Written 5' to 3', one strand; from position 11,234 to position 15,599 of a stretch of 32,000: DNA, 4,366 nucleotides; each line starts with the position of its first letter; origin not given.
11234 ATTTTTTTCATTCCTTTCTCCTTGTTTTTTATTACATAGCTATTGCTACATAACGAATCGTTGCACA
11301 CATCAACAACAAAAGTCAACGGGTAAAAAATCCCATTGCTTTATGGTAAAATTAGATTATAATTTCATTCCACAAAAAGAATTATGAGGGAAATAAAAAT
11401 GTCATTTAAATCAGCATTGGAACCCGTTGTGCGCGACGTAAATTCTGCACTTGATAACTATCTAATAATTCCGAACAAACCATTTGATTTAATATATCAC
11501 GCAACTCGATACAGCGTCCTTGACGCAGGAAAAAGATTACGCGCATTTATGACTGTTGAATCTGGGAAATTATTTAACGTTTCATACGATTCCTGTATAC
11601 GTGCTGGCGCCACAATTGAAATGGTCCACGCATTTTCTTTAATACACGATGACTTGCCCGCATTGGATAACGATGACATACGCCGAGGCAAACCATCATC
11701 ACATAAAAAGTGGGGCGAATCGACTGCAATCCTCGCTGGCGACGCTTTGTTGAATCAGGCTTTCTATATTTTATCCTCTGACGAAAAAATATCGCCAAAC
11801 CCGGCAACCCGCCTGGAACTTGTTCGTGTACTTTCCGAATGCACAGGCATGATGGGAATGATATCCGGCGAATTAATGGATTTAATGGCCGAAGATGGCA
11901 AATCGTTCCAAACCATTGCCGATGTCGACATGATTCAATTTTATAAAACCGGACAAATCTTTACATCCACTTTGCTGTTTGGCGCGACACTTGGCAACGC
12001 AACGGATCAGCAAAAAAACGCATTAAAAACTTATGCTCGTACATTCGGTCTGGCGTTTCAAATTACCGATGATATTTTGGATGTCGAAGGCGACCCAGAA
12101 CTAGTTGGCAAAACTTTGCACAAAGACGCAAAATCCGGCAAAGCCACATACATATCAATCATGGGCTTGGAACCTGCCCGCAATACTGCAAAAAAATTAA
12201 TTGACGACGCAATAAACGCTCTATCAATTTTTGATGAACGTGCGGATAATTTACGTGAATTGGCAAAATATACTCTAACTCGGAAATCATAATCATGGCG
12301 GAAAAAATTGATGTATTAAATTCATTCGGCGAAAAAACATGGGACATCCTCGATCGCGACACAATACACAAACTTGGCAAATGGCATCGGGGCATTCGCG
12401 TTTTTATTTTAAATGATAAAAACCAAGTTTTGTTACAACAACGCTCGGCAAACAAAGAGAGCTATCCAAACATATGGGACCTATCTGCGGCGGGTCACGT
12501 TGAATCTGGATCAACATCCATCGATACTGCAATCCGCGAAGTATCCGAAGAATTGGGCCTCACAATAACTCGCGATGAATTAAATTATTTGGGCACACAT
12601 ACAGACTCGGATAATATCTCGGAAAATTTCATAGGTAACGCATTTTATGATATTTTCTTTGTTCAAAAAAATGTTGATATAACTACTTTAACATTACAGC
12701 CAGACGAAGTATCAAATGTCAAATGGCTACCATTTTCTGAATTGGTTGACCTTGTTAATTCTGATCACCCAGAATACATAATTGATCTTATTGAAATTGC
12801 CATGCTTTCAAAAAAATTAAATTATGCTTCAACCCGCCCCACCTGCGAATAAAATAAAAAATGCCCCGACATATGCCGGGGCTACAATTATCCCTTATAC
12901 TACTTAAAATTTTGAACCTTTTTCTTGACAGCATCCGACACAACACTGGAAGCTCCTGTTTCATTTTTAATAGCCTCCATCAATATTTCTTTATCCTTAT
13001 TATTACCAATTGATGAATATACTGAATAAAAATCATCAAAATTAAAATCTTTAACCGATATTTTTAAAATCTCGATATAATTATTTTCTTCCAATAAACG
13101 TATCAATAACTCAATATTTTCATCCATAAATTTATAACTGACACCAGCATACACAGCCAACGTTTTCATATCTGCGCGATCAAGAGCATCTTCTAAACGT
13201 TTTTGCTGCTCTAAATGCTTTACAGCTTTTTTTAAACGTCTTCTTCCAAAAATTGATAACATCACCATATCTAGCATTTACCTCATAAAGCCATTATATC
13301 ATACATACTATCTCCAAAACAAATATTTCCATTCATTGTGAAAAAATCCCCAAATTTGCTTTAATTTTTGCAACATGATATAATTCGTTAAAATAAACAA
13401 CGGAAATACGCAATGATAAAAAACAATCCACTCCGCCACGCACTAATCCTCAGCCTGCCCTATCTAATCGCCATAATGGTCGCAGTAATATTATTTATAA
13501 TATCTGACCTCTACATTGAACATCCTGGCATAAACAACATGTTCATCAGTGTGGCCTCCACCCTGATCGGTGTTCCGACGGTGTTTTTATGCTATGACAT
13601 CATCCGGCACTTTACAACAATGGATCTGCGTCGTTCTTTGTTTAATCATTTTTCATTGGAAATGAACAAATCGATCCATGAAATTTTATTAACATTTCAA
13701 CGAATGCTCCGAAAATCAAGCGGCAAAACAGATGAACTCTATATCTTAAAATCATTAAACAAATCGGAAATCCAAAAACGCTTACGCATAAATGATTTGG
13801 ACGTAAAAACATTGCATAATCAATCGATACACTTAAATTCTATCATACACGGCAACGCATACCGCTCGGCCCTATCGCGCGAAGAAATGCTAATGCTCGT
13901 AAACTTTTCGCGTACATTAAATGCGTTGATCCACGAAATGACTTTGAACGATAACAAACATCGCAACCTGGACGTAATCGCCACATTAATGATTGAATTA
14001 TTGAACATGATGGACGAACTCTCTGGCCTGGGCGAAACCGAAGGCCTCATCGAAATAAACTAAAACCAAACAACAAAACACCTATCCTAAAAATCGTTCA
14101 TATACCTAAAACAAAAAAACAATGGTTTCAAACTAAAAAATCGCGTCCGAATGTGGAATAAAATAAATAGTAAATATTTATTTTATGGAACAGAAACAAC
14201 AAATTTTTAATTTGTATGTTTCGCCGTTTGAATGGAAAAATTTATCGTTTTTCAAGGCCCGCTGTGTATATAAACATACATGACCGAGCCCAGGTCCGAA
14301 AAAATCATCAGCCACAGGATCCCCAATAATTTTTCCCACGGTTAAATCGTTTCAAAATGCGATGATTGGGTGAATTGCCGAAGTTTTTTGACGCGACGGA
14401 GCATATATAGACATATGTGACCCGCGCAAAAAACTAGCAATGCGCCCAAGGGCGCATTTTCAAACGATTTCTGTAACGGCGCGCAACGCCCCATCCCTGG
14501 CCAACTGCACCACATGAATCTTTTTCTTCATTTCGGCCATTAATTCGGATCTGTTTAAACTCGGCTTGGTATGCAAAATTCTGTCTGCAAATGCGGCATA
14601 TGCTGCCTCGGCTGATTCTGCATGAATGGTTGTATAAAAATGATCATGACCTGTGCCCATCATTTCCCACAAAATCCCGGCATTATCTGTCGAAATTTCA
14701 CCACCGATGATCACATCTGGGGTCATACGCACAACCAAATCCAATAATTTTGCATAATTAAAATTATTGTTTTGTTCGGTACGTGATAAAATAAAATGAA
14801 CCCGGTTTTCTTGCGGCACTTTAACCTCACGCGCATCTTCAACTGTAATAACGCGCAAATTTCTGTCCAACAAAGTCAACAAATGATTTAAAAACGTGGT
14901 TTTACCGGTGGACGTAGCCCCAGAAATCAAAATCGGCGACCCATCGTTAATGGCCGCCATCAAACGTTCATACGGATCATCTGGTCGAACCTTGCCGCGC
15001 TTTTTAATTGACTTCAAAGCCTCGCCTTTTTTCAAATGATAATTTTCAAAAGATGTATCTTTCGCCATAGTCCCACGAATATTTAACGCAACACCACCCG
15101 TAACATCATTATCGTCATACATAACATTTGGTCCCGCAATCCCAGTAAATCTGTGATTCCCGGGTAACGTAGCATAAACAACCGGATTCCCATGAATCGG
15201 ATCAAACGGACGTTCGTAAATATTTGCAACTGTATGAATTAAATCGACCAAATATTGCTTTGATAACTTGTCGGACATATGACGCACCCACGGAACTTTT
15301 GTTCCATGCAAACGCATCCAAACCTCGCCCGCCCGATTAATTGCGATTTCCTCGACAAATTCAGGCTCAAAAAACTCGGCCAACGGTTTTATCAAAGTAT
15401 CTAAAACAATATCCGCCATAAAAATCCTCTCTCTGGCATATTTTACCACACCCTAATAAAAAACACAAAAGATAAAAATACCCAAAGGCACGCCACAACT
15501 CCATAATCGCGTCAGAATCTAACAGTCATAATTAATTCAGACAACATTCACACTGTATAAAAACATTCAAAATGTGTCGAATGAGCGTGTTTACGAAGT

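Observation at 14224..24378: Family of ~127-bp nested palindromic elements with a conserved ATAAAC apical loop and covarying stems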

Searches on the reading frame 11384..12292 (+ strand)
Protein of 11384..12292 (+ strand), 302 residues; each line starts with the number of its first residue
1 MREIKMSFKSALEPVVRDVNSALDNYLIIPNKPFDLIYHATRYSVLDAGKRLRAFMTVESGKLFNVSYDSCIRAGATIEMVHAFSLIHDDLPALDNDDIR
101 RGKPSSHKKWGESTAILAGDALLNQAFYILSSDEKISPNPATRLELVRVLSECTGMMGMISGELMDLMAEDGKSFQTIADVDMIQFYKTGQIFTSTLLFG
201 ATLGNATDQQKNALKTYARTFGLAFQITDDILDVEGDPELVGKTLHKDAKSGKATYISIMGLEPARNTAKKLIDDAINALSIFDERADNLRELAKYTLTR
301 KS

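Call 12: search_protein_families(library=pfam, proteins=[window:11384-12292:+])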
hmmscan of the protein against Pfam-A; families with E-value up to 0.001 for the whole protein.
window:11384-12292:+ (302 aa): 1 family
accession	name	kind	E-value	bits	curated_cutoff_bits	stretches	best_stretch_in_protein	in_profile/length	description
PF00348.22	polyprenyl_synt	-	1.1e-54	185.8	27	1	36-278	3-235/251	Polyprenyl synthetase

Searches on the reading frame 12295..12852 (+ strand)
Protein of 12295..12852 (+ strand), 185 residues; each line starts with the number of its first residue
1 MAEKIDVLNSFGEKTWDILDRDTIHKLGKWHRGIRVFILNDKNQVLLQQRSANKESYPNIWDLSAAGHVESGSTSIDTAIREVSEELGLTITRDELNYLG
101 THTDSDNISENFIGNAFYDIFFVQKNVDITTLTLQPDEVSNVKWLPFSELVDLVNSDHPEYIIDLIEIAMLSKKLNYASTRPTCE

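Call 12: search_protein_families(library=pfam, proteins=[window:12295-12852:+])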
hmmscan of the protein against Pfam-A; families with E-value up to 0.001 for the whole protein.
window:12295-12852:+ (185 aa): 1 family
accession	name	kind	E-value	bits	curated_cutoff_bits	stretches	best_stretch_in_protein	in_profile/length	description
PF00293.34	NUDIX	-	5.3e-22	78.7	21.1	1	30-161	2-130/134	NUDIX domain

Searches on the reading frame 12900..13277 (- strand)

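Call 77: search_protein_families(library=pfam, proteins=[window:12900-13277:-], max_evalue=0.01)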
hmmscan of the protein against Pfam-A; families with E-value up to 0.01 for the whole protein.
window:12900-13277:- (125 aa): 1 family
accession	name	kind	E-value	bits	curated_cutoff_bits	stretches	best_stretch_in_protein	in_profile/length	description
PF12834.13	Phage_int_SAM_2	-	0.0097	16.9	22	0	35-116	6-85/91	Phage integrase, N-terminal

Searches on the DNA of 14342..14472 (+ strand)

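Call 45: search_dna_similar(query=window:14344-14470:+, collection=plasmids, mode=distant, max_rows=20, max_evalue=1)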
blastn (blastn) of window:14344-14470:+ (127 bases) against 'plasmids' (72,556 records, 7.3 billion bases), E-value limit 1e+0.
No match.

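Call 66: build_rna_model(alignment_id=A5, structure=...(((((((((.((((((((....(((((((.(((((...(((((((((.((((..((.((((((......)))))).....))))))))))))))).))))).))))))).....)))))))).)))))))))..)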
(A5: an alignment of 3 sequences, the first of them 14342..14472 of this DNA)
Model R2 built from alignment A5 (3 sequences, 137 columns); structure: as given.
model positions 131; base pairs 50; branch points 0; effective number of sequences 1; information 0.59 bits per position. Calibrated on 0.2 Mb of random sequence (short: E-values are rough).
structure used (alignment columns):
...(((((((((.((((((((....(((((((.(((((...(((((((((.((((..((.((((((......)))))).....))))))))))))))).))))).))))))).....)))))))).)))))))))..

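Call 67: search_with_rna_model(model_id=R2, sources=[window, L010, L049, L005, L026, L061, L062, L063, L064, L065, L066, L067, L068, L069], filters=off, max_evalue=5, make_alignment=true)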
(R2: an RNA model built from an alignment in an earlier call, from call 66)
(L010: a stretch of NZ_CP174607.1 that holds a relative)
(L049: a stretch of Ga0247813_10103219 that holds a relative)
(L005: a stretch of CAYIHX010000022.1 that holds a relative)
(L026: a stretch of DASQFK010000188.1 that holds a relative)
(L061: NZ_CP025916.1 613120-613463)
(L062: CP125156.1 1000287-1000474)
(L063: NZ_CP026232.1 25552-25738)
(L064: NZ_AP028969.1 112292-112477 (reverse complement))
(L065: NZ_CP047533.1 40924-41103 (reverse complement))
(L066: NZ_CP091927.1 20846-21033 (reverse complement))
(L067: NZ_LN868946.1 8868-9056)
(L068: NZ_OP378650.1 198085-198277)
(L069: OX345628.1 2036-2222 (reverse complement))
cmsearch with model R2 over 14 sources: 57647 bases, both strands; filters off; matches with E-value up to 5: 32.
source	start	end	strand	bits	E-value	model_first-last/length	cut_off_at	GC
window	14342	14472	+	149.8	1.8e-36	1-131/131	no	0.43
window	15557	15686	+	107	2.6e-25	1-131/131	no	0.43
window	19835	19961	+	105.1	8.2e-25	1-131/131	no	0.39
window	24250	24379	+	61.9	1.5e-13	1-131/131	no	0.34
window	14342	14472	-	50.8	1.2e-10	1-131/131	no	0.43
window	17447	17577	+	49.6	2.4e-10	1-131/131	no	0.31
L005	4006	4084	-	38.7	1.7e-07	1-131/131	no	0.57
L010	1235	1377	+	37.5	3.4e-07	1-131/131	no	0.48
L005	4006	4084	+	37.1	4.5e-07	1-131/131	no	0.57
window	19835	19967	-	36.4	6.9e-07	1-131/131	no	0.37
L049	783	912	+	27.3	0.00016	1-131/131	no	0.45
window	15557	15686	-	25.4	0.00049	1-131/131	no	0.43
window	24250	24379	-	23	0.0021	1-131/131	no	0.34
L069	36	150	+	19.7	0.015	1-131/131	no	0.52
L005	1068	1171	+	16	0.14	1-131/131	no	0.62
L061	115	229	+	14.2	0.42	1-131/131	no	0.47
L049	663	758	+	13.2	0.77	1-131/131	no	0.29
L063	42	142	+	12.4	1.2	1-131/131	no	0.51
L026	2387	2511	-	12.3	1.3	1-131/131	no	0.43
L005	4232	4324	-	12.1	1.5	1-131/131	no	0.53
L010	1235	1377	-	10.3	4.3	1-131/131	no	0.48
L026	1481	1509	-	10.2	4.5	1-131/131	no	0.14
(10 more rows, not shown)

Alignment A6: 32 matches aligned to the model, 262 columns, each read 5' to 3' on its own strand. Consensus structure (alignment columns), stored with it:
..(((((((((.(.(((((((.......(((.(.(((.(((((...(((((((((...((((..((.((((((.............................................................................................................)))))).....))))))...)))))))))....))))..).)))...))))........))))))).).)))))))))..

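Call 71: search_with_rna_model(model_id=R2, sources=[L070, L071, L072, L073], filters=off, max_evalue=1)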
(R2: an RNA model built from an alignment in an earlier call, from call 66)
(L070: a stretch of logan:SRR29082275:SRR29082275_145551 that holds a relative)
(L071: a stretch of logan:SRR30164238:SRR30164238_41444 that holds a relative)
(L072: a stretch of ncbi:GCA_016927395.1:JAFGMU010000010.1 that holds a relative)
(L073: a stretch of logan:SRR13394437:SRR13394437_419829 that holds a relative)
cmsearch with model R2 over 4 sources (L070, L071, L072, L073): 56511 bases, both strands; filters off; matches with E-value up to 1: 4.
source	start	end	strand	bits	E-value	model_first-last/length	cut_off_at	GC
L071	6973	7021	+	13.2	0.72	1-131/131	no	0.18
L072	6973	7021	+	13.2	0.72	1-131/131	no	0.18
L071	6935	6981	-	13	0.85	1-131/131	no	0.26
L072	6935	6981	-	13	0.85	1-131/131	no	0.26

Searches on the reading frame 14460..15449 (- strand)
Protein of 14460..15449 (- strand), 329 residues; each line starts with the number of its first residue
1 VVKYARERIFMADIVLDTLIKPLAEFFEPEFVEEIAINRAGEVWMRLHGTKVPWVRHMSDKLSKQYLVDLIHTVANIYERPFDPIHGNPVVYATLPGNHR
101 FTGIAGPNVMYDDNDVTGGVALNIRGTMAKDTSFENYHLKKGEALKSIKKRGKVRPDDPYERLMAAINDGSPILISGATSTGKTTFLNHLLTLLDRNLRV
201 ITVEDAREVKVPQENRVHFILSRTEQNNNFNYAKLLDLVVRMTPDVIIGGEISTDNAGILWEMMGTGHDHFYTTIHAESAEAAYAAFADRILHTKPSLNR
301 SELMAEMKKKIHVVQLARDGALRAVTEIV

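Call 12: search_protein_families(library=pfam, proteins=[window:14460-15449:-])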
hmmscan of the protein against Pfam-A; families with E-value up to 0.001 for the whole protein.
window:14460-15449:- (329 aa): 2 families
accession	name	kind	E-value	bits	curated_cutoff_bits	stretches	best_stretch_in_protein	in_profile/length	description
PF00437.27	T2SSE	-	8.5e-22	77.7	24.9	1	172-284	144-252/370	Type II/IV secretion system protein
PF13191.12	AAA_16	-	0.00055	20.9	32.6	0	163-201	15-56/167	AAA ATPase domain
